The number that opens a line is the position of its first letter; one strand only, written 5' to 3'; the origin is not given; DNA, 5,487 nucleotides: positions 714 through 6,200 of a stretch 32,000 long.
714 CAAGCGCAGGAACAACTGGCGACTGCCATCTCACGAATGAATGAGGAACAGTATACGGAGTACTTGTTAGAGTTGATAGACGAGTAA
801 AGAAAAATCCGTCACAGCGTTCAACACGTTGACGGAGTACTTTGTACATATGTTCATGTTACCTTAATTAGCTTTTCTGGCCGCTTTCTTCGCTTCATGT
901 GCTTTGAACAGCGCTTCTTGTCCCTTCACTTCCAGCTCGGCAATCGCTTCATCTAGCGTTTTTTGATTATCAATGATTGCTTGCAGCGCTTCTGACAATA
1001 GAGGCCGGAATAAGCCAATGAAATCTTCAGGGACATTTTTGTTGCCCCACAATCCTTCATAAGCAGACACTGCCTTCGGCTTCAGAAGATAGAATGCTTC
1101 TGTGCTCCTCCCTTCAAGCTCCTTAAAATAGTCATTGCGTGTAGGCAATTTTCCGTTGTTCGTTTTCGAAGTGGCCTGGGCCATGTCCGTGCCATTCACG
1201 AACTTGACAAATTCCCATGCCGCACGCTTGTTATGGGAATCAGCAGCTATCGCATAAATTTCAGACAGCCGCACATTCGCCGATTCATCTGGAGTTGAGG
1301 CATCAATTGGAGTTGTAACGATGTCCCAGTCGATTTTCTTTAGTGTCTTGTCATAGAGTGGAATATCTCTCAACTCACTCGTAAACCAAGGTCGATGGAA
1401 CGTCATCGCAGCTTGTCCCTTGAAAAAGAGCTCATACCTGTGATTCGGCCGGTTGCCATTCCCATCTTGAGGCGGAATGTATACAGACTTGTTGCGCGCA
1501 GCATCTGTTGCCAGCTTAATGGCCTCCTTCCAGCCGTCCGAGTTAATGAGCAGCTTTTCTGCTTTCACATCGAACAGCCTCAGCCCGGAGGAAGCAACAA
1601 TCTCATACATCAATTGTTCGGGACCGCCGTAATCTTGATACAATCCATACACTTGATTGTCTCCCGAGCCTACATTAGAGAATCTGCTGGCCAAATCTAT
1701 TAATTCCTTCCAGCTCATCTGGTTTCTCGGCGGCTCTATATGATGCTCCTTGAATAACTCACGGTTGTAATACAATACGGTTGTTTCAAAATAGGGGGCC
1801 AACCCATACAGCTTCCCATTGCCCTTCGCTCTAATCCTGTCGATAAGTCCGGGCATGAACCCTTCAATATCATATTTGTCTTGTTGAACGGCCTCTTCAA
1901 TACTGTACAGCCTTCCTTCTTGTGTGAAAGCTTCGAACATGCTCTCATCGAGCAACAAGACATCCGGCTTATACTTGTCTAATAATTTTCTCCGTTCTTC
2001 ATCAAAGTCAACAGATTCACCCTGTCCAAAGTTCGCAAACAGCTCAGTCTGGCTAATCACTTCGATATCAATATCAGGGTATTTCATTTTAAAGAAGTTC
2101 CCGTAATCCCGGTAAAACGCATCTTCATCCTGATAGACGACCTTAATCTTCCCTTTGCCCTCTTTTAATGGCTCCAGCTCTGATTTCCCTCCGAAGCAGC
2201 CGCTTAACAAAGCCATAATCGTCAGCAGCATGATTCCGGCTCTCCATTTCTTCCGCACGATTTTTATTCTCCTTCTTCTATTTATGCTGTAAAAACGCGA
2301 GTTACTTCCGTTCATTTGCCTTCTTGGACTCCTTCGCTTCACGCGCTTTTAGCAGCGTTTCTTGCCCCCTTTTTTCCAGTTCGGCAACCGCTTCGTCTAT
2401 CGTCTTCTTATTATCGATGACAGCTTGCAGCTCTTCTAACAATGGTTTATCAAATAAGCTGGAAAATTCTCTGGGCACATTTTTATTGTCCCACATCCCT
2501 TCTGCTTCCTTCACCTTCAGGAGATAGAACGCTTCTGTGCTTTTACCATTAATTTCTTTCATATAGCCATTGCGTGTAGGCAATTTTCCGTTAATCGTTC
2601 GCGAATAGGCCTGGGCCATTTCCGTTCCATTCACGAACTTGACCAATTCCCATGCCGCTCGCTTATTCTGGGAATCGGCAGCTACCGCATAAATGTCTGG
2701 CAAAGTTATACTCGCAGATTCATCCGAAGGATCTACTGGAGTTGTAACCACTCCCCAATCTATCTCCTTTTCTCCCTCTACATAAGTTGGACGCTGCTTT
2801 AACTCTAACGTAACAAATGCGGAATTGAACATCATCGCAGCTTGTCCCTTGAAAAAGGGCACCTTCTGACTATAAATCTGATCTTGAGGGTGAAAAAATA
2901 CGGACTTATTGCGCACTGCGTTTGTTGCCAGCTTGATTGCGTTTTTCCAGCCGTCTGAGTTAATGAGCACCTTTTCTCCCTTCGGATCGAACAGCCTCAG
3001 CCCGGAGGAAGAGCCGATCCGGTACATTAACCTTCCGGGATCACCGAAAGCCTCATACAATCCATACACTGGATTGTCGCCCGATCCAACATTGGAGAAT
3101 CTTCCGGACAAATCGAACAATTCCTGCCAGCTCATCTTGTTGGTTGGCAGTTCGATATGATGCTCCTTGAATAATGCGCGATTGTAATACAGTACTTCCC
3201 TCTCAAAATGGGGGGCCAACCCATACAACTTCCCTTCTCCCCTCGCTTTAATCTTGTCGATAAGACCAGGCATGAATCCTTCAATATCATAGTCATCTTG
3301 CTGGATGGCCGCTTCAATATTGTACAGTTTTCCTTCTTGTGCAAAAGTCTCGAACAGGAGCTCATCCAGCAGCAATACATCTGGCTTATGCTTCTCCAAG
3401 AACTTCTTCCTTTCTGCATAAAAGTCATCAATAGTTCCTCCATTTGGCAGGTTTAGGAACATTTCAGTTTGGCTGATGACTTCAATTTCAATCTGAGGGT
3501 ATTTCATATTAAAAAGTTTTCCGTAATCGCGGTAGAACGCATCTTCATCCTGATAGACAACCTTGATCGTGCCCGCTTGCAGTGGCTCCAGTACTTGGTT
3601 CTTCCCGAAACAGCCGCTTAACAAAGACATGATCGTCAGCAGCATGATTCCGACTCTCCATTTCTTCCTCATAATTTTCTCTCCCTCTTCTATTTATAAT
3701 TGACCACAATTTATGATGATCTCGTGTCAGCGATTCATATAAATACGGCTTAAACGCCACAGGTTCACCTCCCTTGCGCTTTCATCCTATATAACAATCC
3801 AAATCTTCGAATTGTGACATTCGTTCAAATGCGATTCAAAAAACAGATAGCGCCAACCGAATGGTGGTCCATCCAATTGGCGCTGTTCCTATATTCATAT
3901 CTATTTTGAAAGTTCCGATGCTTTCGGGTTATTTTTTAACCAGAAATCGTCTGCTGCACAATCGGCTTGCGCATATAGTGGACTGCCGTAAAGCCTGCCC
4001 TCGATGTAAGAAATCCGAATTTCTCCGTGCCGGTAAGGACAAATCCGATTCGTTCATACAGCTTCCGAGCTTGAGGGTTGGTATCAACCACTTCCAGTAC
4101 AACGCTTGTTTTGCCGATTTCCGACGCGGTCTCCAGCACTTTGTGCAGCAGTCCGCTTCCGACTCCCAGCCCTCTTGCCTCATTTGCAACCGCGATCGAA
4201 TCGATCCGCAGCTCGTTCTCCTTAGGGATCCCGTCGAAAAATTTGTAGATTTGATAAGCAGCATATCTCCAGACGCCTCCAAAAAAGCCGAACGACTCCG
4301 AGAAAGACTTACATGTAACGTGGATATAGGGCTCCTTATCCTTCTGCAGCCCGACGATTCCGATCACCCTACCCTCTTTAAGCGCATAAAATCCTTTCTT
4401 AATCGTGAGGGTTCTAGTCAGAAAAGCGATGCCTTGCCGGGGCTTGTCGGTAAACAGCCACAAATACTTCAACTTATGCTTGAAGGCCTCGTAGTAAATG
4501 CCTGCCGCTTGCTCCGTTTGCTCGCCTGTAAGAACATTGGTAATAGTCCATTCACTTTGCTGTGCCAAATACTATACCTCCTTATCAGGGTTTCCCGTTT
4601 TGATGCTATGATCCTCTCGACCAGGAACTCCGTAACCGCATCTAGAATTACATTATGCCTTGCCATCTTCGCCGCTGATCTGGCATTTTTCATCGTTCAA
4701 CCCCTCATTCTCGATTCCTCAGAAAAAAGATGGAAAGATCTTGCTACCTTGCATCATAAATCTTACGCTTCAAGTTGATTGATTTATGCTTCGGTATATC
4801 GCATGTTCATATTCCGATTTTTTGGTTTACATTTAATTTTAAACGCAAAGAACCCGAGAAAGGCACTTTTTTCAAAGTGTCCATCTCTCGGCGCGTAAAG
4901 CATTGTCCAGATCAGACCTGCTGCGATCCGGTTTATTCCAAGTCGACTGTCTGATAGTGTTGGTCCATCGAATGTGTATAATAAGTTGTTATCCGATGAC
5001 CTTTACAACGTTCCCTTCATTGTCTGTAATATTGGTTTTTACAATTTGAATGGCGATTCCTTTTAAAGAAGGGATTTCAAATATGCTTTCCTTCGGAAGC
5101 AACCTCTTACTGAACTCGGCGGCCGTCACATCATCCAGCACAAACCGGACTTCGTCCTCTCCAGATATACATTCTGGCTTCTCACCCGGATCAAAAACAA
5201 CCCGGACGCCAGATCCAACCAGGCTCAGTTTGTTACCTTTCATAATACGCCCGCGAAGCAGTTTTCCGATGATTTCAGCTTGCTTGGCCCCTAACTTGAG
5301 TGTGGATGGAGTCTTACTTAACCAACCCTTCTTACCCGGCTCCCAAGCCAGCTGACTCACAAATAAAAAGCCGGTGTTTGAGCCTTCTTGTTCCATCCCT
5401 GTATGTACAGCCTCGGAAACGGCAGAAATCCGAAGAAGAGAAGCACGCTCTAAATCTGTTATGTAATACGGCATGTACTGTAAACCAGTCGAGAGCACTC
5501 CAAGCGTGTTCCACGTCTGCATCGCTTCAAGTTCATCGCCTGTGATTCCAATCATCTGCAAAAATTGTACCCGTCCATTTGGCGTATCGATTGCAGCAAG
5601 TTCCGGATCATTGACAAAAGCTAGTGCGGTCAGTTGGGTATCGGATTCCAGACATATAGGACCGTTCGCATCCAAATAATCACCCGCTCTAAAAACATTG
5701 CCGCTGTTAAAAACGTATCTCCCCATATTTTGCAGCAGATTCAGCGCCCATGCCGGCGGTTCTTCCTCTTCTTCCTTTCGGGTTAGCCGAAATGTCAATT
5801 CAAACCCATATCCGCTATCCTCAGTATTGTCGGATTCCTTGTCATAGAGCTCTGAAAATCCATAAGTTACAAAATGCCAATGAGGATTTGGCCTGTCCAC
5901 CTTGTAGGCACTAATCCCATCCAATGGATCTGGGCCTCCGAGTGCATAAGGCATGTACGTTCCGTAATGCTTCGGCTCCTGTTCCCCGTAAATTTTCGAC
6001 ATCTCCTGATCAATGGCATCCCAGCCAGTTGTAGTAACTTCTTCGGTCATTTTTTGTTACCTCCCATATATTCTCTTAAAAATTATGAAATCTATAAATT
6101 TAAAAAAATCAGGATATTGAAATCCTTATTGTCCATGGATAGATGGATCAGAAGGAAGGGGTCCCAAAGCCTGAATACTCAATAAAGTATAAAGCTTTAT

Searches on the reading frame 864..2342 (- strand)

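Call 29: search_protein_families(library=pfam, proteins=[window:864-2342:-])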
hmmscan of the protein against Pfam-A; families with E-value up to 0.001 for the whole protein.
window:864-2342:- (492 aa): 2 families
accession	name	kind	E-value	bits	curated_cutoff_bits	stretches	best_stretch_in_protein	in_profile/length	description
PF13416.11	SBP_bac_8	-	3.6e-20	73.3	27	1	126-404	40-264/279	Bacterial extracellular solute-binding protein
PF01547.30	SBP_bac_1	-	8.4e-20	72.4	26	1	83-386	17-304/307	Bacterial extracellular solute-binding protein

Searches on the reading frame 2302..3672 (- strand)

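Call 29: search_protein_families(library=pfam, proteins=[window:2302-3672:-])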
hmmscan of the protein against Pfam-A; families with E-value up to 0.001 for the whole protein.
window:2302-3672:- (456 aa): 2 families
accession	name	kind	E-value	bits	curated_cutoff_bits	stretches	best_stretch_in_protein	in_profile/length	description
PF13416.11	SBP_bac_8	-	6.9e-19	69.1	27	1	98-370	41-265/279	Bacterial extracellular solute-binding protein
PF01547.30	SBP_bac_1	-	5.3e-16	59.9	26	1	44-352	7-305/307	Bacterial extracellular solute-binding protein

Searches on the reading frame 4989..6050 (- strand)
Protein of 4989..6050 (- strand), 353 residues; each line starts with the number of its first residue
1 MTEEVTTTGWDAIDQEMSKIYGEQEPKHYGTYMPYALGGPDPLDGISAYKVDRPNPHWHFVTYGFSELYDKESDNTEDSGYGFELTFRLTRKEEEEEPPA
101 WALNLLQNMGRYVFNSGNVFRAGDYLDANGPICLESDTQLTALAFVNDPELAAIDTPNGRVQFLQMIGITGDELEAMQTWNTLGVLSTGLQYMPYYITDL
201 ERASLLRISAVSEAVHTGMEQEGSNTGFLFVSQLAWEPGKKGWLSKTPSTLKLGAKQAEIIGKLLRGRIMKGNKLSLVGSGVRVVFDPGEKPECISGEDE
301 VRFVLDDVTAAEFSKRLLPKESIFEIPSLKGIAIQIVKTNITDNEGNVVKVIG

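Call 29: search_protein_families(library=pfam, proteins=[window:4989-6050:-])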
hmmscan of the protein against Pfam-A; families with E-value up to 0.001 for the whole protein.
window:4989-6050:- (353 aa): 1 family
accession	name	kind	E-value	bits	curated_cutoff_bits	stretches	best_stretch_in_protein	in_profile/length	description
PF05076.18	SUFU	-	4.9e-44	150.7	25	1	39-202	1-171/172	Suppressor of fused protein (SUFU)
